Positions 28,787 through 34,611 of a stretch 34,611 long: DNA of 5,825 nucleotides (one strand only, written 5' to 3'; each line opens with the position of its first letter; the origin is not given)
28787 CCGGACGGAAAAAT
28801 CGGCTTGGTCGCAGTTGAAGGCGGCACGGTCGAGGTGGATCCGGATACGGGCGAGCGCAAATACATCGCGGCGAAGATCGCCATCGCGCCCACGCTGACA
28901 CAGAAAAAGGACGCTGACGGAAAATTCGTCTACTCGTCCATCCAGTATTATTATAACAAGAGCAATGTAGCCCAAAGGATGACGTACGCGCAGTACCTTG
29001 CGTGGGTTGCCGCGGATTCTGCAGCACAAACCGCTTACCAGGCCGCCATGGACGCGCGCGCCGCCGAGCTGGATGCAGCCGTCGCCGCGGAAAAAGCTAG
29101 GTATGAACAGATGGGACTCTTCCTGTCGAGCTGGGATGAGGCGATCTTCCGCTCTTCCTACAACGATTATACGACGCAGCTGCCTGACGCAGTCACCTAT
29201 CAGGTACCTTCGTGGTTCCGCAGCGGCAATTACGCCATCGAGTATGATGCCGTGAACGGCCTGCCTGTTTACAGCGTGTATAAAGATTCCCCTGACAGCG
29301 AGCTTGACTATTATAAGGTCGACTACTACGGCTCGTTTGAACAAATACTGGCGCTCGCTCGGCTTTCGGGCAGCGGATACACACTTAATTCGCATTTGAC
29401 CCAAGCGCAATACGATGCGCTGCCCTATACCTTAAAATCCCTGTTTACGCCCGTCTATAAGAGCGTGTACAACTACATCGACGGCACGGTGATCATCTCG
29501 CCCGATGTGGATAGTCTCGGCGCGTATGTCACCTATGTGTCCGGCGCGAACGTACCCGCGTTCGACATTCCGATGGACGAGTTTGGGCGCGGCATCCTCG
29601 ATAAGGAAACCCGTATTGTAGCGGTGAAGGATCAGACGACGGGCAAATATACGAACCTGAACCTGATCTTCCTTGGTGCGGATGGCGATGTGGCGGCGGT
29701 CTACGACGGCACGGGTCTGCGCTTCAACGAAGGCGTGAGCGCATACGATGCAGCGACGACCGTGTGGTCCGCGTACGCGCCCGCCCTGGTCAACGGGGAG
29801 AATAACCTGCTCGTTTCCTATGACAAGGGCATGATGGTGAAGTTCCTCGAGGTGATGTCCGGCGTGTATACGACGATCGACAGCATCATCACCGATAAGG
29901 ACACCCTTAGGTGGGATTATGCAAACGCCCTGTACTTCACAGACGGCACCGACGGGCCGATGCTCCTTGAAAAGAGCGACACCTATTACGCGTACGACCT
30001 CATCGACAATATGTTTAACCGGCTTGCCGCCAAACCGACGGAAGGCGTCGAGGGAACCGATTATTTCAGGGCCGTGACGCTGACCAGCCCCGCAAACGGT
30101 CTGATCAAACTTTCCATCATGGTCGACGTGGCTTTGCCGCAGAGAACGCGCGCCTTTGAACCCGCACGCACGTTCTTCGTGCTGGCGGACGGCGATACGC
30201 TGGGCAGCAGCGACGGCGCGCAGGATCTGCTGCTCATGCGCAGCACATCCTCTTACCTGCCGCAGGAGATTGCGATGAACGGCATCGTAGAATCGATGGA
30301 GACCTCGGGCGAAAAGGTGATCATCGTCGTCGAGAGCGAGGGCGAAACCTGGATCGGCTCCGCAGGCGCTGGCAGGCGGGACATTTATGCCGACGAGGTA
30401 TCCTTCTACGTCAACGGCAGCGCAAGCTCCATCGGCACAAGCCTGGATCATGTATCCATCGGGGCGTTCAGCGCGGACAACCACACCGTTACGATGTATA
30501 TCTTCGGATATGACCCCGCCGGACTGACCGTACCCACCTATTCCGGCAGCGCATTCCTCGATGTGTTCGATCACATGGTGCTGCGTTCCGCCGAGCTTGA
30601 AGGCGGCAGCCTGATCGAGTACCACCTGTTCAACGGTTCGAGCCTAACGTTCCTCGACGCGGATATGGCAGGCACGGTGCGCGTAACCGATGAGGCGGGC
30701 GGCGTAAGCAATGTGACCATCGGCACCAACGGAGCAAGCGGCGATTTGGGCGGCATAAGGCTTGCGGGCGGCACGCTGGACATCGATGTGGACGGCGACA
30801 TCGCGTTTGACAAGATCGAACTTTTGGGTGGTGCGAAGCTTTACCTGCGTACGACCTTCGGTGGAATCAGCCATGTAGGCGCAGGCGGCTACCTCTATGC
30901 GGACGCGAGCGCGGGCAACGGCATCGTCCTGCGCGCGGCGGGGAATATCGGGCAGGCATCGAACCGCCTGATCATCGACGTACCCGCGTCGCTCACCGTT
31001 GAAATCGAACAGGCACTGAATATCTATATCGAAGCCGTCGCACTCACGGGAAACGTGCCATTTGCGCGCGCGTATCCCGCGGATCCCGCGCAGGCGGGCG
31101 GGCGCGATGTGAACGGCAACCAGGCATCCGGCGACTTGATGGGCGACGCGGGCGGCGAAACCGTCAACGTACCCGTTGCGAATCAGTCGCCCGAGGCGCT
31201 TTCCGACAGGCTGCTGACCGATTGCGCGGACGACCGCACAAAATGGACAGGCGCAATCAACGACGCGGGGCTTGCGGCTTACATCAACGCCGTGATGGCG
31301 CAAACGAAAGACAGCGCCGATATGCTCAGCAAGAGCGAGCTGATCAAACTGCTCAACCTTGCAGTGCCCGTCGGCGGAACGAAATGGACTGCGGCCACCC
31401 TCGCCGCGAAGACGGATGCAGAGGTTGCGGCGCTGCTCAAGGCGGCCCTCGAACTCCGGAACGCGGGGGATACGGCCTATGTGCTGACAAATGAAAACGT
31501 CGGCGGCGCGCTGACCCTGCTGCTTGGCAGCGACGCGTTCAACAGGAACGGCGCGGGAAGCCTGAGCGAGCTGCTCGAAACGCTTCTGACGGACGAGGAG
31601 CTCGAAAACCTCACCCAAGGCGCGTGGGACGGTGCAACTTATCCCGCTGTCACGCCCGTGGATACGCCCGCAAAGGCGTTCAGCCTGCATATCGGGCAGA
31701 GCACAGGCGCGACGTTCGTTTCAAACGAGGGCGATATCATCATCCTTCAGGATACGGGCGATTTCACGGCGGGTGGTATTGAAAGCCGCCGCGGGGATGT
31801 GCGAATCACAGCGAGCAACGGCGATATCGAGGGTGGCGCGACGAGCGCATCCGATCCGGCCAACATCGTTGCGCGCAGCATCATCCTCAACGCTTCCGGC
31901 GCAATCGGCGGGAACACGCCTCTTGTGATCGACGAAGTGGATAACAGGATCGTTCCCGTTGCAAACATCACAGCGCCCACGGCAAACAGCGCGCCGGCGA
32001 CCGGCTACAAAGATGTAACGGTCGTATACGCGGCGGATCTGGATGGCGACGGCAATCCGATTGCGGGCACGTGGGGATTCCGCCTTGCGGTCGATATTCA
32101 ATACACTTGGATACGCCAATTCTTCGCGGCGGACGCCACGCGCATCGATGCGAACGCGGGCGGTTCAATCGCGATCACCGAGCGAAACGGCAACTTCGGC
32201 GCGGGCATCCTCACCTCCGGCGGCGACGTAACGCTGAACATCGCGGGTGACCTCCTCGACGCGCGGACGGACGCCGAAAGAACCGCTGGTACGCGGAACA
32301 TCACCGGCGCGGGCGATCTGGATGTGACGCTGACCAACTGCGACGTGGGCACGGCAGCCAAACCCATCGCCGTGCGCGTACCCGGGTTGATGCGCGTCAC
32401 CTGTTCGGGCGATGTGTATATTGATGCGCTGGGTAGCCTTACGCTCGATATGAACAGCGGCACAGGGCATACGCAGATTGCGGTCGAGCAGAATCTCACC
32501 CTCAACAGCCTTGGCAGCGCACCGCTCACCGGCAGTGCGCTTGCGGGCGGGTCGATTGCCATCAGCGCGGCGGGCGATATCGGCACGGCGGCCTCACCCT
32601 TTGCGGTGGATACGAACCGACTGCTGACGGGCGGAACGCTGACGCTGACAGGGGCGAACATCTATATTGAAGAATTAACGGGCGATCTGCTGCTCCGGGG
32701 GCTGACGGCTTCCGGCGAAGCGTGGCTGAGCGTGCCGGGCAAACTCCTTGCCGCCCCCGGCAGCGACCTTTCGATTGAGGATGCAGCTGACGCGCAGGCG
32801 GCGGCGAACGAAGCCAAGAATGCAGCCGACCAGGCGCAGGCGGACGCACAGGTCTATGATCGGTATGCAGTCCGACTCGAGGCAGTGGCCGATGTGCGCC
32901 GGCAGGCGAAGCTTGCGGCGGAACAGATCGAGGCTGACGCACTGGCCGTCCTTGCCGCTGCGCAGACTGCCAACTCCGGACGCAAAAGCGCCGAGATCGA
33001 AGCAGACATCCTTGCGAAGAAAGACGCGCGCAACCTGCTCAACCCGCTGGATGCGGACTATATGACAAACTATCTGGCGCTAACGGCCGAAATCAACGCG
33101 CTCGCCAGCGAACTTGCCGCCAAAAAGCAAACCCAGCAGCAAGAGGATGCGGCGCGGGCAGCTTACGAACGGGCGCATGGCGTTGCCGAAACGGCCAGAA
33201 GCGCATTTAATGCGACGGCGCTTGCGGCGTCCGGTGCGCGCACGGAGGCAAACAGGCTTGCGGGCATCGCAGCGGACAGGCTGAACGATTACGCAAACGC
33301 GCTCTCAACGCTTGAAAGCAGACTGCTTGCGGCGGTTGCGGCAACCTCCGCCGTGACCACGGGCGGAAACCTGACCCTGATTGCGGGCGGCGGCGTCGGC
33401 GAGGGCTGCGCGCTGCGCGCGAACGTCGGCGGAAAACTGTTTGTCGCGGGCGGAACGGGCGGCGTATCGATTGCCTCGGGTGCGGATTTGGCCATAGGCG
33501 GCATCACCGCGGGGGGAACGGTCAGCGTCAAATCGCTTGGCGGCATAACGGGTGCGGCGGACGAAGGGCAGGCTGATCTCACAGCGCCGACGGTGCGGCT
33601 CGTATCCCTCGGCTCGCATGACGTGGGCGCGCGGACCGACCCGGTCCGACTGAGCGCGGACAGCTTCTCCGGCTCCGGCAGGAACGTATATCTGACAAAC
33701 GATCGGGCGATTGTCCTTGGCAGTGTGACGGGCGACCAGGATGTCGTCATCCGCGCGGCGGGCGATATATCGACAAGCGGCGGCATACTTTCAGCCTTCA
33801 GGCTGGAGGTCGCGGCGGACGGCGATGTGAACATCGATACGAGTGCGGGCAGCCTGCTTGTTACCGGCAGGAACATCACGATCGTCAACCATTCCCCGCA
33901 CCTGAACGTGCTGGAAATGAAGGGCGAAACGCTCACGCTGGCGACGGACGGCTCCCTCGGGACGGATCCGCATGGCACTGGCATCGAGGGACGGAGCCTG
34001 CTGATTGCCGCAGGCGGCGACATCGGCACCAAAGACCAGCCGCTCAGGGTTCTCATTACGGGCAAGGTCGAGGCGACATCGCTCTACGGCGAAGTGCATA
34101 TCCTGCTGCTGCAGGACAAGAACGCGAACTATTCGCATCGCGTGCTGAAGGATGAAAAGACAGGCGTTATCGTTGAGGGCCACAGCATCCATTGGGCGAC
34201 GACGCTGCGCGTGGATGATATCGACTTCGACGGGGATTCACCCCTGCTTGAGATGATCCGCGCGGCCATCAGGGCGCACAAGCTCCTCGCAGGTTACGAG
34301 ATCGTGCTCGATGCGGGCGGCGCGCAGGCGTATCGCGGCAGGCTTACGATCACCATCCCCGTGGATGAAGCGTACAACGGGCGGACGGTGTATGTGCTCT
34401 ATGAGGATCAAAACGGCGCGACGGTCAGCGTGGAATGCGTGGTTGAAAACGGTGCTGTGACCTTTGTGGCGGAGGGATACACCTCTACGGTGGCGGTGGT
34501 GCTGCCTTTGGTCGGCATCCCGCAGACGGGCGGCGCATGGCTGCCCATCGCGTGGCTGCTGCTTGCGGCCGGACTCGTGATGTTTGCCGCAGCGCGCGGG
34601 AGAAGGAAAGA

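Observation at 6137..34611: Unlisted, open-ended 28.5-kb ORF: a secreted, wall-anchored protein of at least 9,491 aa fills 82% of the window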

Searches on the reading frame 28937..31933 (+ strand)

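Call 24: search_protein_families(library=pfam, proteins=[window:28937-31933:+], max_evalue=1)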
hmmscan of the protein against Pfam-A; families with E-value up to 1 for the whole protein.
window:28937-31933:+ (999 aa): 1 family
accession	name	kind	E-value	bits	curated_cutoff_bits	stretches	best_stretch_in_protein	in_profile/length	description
PF24243.1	Phage_tail_C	-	0.015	15.1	23.7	1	154-163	6-15/26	Phage tail tip domain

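Call 94: search_protein_families(library=ncbifam, proteins=[window:28937-31933:+], max_evalue=0.1)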
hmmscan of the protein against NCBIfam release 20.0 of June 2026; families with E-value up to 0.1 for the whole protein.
window:28937-31933:+ (999 aa): 0 families

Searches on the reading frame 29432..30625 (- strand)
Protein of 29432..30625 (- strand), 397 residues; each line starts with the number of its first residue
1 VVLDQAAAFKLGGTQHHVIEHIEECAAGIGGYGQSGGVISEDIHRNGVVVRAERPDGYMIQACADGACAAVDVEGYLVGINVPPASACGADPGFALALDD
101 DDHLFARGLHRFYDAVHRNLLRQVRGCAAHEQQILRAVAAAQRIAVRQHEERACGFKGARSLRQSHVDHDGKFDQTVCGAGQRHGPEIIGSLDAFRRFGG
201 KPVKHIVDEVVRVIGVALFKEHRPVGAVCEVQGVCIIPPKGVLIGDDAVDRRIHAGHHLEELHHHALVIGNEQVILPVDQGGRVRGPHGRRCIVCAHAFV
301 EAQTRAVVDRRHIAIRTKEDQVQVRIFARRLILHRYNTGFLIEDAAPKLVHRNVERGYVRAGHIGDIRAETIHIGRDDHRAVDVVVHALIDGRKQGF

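Call 73: search_protein_families(library=pfam, proteins=[window:29432-30625:-], max_evalue=0.01)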
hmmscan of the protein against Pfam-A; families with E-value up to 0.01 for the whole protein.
window:29432-30625:- (397 aa): 1 family
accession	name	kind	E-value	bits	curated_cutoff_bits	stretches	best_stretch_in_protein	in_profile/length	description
PF04011.17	LemA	-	0.0085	16.4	26.2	0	111-147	11-46/149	LemA family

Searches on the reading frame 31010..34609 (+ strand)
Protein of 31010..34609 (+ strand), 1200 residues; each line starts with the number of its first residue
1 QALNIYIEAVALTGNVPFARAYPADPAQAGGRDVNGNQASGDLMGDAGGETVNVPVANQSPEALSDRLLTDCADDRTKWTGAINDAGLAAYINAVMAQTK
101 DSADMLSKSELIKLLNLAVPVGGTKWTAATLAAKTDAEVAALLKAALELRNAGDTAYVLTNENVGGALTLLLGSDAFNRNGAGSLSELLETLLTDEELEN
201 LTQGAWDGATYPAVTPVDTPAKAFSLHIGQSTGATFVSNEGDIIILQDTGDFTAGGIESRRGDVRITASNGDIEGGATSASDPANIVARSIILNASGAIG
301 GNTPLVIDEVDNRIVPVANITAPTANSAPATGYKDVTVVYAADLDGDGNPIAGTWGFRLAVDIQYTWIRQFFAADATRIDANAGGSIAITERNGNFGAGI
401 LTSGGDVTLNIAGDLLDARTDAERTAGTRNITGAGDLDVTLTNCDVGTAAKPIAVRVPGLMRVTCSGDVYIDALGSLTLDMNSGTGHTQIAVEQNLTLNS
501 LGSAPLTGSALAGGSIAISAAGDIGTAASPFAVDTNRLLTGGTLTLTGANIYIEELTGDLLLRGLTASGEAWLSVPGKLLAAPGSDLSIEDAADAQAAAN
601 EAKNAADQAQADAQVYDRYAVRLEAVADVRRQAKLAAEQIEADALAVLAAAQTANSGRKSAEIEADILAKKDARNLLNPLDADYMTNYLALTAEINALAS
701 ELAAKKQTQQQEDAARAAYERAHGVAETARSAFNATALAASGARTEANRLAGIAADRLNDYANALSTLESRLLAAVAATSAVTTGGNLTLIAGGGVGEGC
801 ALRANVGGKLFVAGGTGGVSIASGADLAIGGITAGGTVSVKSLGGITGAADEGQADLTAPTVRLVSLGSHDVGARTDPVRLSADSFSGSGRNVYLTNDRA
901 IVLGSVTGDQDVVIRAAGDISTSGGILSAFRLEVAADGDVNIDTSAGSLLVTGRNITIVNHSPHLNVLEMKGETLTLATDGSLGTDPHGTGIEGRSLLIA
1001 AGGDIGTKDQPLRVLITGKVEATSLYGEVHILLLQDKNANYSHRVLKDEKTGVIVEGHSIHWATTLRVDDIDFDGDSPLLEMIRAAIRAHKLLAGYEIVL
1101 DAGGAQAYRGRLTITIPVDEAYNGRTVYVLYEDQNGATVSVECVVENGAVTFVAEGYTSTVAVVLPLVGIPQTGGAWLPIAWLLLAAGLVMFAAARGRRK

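Call 9: find_homologous_proteins(query=window:31010-34609:+, max_evalue=0.00001)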
Query window:31010-34609:+: 8000 candidates shared short words with the query, none scored E <= 0.00001.

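Call 55: find_related_loci(query=A2, collection=metagenome_contigs, flank=10000)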
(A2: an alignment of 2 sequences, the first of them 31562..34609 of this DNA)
Query A2 (1016 aa) in metagenome_contigs; peptide patterns used: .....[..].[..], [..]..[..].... (x = any residue, [..] = any of these).
600 stretches matched a pattern, but none encodes a relative of the query by tblastn (E <= 1e-3).

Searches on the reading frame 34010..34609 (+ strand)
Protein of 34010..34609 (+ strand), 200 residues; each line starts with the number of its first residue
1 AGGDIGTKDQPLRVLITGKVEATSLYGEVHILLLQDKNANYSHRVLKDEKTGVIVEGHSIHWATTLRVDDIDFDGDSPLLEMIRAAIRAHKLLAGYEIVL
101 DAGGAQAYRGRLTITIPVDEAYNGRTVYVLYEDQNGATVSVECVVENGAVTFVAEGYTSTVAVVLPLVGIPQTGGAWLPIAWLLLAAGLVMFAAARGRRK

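Call 64: search_protein_families(library=ncbifam, proteins=[window:34010-34609:+], max_evalue=10)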
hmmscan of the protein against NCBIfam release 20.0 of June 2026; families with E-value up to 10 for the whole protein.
window:34010-34609:+ (200 aa): 2 families
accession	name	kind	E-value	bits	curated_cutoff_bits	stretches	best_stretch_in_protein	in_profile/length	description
NF033073.1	LPXTG_double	subfamily_domain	0.13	12.3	48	1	166-200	29-64/66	doubled motif LPXTG anchor domain-containing protein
NF049986.1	memb_Rv1678_C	equivalog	0.54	10.2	50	1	157-195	9-47/95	Rv1678 family membrane protein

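Call 65: search_protein_families(library=pfam, proteins=[window:34010-34609:+], max_evalue=10)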
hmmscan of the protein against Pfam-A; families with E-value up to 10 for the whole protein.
window:34010-34609:+ (200 aa): 2 families
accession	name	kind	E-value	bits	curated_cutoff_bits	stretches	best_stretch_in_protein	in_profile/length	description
PF13973.12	DUF4222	-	8.7e-05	22.4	27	1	130-162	8-39/53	Domain of unknown function (DUF4222)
PF18440.7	GlcNAc-1_reg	-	0.23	12.4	26.4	1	16-61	33-78/87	Putative GlcNAc-1 phosphotransferase regulatory domain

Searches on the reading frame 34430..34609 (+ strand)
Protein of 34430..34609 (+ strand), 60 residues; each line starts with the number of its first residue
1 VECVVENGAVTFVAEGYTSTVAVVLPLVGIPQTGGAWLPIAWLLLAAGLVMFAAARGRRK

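Call 64: search_protein_families(library=ncbifam, proteins=[window:34430-34609:+], max_evalue=10)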
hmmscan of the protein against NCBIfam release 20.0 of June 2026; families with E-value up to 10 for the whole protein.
window:34430-34609:+ (60 aa): 2 families
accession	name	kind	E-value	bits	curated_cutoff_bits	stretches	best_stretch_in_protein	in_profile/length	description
NF033073.1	LPXTG_double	subfamily_domain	0.014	15.4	48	1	26-60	29-64/66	doubled motif LPXTG anchor domain-containing protein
NF049986.1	memb_Rv1678_C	equivalog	0.028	14.4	50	1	17-55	9-47/95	Rv1678 family membrane protein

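Call 65: search_protein_families(library=pfam, proteins=[window:34430-34609:+], max_evalue=10)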
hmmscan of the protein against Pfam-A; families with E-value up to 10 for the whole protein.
window:34430-34609:+ (60 aa): 1 family
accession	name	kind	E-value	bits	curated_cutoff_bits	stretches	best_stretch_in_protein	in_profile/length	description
PF11127.14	YgaP-like_TM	-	0.59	10.7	25.3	1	20-55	15-47/66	Inner membrane protein YgaP-like, transmembrane domain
